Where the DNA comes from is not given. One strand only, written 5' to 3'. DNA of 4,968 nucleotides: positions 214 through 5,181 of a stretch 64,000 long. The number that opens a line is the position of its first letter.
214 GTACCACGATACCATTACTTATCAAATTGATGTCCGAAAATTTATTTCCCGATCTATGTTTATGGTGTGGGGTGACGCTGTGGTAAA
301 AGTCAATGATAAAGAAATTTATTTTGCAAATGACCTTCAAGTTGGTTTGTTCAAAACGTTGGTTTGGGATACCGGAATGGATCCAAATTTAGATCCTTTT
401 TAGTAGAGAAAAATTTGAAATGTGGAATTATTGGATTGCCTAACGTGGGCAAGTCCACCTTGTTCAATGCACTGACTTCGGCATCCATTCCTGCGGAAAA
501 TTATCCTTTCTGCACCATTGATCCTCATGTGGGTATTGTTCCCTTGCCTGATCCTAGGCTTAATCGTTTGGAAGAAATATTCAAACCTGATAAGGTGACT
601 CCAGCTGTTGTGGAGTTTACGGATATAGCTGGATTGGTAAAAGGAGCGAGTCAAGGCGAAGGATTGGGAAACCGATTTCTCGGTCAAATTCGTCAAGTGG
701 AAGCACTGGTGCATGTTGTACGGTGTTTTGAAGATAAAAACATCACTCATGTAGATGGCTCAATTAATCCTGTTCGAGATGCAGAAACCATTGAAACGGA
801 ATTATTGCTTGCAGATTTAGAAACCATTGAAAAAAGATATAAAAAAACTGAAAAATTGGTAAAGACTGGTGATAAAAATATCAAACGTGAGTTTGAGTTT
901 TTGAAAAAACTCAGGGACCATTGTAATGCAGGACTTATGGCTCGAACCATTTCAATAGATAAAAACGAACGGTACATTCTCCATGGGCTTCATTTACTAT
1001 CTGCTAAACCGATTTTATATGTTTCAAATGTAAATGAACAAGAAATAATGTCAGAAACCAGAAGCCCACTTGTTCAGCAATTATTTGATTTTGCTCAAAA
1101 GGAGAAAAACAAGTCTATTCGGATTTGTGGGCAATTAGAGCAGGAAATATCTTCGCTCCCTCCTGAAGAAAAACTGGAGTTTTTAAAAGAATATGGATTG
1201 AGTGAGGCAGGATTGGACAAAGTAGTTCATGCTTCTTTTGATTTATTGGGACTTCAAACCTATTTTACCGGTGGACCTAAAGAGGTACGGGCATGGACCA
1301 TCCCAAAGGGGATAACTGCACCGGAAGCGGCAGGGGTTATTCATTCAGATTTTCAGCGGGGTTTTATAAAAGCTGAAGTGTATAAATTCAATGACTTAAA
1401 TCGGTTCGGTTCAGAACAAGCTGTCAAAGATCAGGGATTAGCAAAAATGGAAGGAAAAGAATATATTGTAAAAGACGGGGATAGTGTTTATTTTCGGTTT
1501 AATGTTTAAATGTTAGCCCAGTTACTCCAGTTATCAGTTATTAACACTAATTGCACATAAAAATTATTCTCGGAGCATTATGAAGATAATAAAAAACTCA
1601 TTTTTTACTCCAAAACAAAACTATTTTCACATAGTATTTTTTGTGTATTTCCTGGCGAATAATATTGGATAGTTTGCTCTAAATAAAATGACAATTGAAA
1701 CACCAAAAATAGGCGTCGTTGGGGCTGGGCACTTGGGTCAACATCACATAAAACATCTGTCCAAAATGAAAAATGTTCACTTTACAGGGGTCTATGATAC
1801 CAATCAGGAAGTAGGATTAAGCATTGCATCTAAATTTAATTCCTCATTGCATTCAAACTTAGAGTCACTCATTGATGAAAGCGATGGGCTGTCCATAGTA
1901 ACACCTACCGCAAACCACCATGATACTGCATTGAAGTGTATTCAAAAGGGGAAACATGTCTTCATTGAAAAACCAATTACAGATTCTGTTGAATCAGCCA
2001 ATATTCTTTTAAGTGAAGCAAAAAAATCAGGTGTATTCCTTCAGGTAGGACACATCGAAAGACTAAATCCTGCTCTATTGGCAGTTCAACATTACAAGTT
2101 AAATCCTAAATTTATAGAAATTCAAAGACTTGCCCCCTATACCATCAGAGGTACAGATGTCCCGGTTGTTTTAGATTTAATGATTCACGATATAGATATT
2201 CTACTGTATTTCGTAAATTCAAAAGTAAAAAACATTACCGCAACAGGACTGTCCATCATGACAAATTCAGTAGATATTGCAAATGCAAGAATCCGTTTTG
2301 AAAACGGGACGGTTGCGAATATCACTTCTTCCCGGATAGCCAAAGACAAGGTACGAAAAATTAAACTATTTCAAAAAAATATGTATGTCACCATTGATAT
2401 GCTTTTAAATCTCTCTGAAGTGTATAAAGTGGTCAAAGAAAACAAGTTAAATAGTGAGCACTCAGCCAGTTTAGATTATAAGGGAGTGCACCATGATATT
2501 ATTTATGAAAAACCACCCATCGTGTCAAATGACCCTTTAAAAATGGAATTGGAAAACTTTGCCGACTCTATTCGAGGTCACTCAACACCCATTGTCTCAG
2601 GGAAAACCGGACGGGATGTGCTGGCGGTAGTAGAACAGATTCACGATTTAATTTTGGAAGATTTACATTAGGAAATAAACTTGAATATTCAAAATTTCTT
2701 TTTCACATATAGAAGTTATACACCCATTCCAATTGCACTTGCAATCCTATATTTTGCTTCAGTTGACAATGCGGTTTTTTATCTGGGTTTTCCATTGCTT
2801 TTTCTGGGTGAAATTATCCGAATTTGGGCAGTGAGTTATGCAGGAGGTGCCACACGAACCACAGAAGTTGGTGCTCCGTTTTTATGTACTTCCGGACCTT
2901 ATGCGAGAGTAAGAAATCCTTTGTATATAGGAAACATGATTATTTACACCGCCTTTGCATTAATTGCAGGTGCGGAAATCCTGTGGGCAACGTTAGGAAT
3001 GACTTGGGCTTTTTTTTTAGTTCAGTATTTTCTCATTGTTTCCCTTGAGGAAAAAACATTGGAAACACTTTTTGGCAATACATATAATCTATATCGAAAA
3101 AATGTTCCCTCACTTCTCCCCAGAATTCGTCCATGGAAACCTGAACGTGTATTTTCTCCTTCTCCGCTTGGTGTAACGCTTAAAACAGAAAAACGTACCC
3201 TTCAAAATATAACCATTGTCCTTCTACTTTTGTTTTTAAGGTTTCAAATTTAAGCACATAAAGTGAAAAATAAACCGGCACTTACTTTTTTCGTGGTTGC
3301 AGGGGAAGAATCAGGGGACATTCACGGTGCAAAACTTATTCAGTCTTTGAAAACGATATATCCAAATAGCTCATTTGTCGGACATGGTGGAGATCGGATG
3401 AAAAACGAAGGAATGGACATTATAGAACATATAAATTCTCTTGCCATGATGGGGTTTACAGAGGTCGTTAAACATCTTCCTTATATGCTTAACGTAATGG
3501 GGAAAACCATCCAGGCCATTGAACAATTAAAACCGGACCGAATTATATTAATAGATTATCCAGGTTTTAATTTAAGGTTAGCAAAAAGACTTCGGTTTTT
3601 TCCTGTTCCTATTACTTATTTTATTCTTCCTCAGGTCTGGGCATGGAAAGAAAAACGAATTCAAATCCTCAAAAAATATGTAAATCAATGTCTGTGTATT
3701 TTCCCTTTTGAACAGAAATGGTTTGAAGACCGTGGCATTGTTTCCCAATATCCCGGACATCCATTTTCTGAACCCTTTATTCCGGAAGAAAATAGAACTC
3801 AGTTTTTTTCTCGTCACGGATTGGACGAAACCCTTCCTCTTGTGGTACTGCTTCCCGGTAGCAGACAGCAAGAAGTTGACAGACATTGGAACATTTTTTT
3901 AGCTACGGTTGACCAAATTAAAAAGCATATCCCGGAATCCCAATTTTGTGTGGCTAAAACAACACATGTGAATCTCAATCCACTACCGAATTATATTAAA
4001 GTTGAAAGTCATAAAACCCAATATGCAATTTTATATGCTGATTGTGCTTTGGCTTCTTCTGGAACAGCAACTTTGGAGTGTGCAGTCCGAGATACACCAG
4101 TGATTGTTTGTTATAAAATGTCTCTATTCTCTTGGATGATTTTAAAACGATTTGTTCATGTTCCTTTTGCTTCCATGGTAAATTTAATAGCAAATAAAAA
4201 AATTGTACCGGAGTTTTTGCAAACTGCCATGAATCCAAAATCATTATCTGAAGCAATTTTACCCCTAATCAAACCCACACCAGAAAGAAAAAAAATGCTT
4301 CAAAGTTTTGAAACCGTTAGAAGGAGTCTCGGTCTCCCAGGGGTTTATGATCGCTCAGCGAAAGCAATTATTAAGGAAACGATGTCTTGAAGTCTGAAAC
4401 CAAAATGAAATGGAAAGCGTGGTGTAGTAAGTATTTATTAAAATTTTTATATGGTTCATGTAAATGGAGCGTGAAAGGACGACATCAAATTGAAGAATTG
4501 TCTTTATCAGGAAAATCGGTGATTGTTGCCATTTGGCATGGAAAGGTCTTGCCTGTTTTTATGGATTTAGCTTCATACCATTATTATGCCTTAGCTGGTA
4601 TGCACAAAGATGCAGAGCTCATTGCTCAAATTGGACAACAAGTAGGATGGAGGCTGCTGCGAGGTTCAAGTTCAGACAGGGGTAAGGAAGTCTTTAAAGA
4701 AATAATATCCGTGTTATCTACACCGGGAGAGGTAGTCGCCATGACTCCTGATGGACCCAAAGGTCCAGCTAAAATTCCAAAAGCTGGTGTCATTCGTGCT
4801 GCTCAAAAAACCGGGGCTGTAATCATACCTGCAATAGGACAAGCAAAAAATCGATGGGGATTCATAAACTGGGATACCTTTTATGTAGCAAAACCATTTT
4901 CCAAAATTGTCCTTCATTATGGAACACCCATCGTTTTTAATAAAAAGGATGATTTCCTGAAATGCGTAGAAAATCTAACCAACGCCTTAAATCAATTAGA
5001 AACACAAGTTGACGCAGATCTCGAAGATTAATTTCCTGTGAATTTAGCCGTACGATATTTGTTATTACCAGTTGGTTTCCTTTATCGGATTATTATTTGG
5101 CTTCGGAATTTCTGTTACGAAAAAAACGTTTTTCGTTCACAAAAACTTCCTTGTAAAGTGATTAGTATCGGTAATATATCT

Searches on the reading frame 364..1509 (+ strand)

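Call 11: search_protein_families(library=pfam, proteins=[window:364-1509:+], max_evalue=0.00001)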
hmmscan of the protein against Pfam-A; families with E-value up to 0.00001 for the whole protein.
window:364-1509:+ (381 aa): 3 families
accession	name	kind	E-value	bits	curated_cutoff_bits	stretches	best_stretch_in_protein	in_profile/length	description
PF06071.19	YchF-GTPase_C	-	5.9e-37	126.1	27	1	297-380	1-84/84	Protein of unknown function (DUF933)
PF01926.29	MMR_HSR1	-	3.3e-20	72.7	21.9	1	20-138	2-100/113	50S ribosome-binding GTPase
PF02421.24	FeoB_N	-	1.1e-06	28.6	27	1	20-59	3-42/156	Ferrous iron transport protein B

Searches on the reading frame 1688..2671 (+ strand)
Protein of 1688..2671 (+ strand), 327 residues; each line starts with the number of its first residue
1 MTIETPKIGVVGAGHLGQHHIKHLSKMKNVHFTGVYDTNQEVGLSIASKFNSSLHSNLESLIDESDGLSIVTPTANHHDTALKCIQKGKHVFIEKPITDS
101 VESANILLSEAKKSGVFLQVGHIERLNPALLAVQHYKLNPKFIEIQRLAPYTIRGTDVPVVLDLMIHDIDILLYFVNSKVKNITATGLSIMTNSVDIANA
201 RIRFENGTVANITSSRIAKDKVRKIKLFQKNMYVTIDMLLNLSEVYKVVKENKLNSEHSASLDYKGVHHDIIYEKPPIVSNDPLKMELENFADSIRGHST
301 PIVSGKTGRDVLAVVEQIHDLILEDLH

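Call 11: search_protein_families(library=pfam, proteins=[window:1688-2671:+], max_evalue=0.00001)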
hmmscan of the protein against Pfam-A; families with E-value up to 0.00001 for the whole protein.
window:1688-2671:+ (327 aa): 2 families
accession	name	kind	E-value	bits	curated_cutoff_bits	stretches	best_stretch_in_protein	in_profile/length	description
PF01408.29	GFO_IDH_MocA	-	1.5e-28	100.3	24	1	7-122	2-120/120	Oxidoreductase family, NAD-binding Rossmann fold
PF22725.1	GFO_IDH_MocA_C3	-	2.1e-09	37.9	27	1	160-221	45-109/124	GFO/IDH/MocA C-terminal domain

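Call 50: find_encoding_contigs(protein=window:1688-2671:+, flank=10000, max_places=4)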
Protein window:1688-2671:+ (327 aa): 5 contigs read that carry it; 4 places shown.
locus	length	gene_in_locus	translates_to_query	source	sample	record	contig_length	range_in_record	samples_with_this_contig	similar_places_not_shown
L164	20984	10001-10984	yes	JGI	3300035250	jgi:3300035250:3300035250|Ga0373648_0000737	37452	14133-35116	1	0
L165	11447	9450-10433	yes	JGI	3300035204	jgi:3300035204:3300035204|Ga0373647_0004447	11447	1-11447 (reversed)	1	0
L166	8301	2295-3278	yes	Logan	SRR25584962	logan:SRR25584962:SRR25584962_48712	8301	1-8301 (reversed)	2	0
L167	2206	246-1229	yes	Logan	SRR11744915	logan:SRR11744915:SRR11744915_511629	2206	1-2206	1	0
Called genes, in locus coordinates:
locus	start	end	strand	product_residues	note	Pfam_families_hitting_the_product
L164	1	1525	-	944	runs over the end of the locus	PF00005:ABC_tran (faint), PF02463:SMC_N (faint), PF13175:AAA_15 (faint), PF13191:AAA_16 (faint), PF13555:AAA_29 (faint), PF20703:nSTAND1 (faint), PF17760:UvrA_inter, PF17755:UvrA_DNA-bind, +1 more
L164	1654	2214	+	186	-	PF02622:DUF179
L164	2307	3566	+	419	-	PF07690:MFS_1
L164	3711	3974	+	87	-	-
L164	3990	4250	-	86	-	-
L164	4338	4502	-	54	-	-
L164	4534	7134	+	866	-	PF00211:Guanylate_cyc, PF23914:TPR_CcmH_CycH (faint), PF12895:ANAPC3 (faint), PF00515:TPR_1 (faint), PF07719:TPR_2 (faint), PF13174:TPR_6 (faint), PF13181:TPR_8 (faint), PF13432:TPR_16 (weak), +5 more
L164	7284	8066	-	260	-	PF00106:adh_short, PF13561:adh_short_C2, PF12241:Enoyl_reductase (faint)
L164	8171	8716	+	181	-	PF07977:FabA, PF22818:ApeI-like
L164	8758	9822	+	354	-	PF01926:MMR_HSR1, PF06071:YchF-GTPase_C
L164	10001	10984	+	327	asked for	PF01408:GFO_IDH_MocA, PF22725:GFO_IDH_MocA_C3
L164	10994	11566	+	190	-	PF04191:PEMT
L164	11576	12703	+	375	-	PF02684:LpxB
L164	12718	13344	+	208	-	PF04028:DUF374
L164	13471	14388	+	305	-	PF02606:LpxK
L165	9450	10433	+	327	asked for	PF01408:GFO_IDH_MocA, PF22725:GFO_IDH_MocA_C3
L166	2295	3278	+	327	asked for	PF01408:GFO_IDH_MocA, PF22725:GFO_IDH_MocA_C3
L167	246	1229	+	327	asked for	PF01408:GFO_IDH_MocA, PF22725:GFO_IDH_MocA_C3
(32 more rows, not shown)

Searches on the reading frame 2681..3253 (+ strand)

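Call 11: search_protein_families(library=pfam, proteins=[window:2681-3253:+], max_evalue=0.00001)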
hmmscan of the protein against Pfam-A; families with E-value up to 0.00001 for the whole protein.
window:2681-3253:+ (190 aa): 1 family
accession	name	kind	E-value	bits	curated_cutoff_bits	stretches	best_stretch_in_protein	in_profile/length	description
PF04191.18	PEMT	-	7.9e-08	33.1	25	1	33-133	3-104/105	Phospholipid methyltransferase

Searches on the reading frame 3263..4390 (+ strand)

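Call 11: search_protein_families(library=pfam, proteins=[window:3263-4390:+], max_evalue=0.00001)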
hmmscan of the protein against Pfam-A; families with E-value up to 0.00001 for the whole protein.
window:3263-4390:+ (375 aa): 1 family
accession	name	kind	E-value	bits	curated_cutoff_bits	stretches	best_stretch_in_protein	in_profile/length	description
PF02684.21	LpxB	-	2.1e-89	300.4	22.6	1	10-353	2-356/374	Lipid-A-disaccharide synthetase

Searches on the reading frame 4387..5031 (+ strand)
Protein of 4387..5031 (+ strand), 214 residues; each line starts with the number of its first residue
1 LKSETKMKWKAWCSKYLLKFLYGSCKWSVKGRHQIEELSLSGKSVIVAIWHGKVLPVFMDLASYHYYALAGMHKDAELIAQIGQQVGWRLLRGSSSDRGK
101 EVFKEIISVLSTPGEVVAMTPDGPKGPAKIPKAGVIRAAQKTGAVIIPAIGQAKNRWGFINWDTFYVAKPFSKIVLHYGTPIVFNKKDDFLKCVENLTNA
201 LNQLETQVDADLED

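Call 11: search_protein_families(library=pfam, proteins=[window:4387-5031:+], max_evalue=0.00001)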
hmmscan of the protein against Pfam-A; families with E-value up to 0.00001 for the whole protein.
window:4387-5031:+ (214 aa): 1 family
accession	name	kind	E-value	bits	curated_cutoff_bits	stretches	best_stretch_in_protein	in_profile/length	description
PF04028.18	DUF374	-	1.1e-17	63.8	26.8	1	64-128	6-69/69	Domain of unknown function (DUF374)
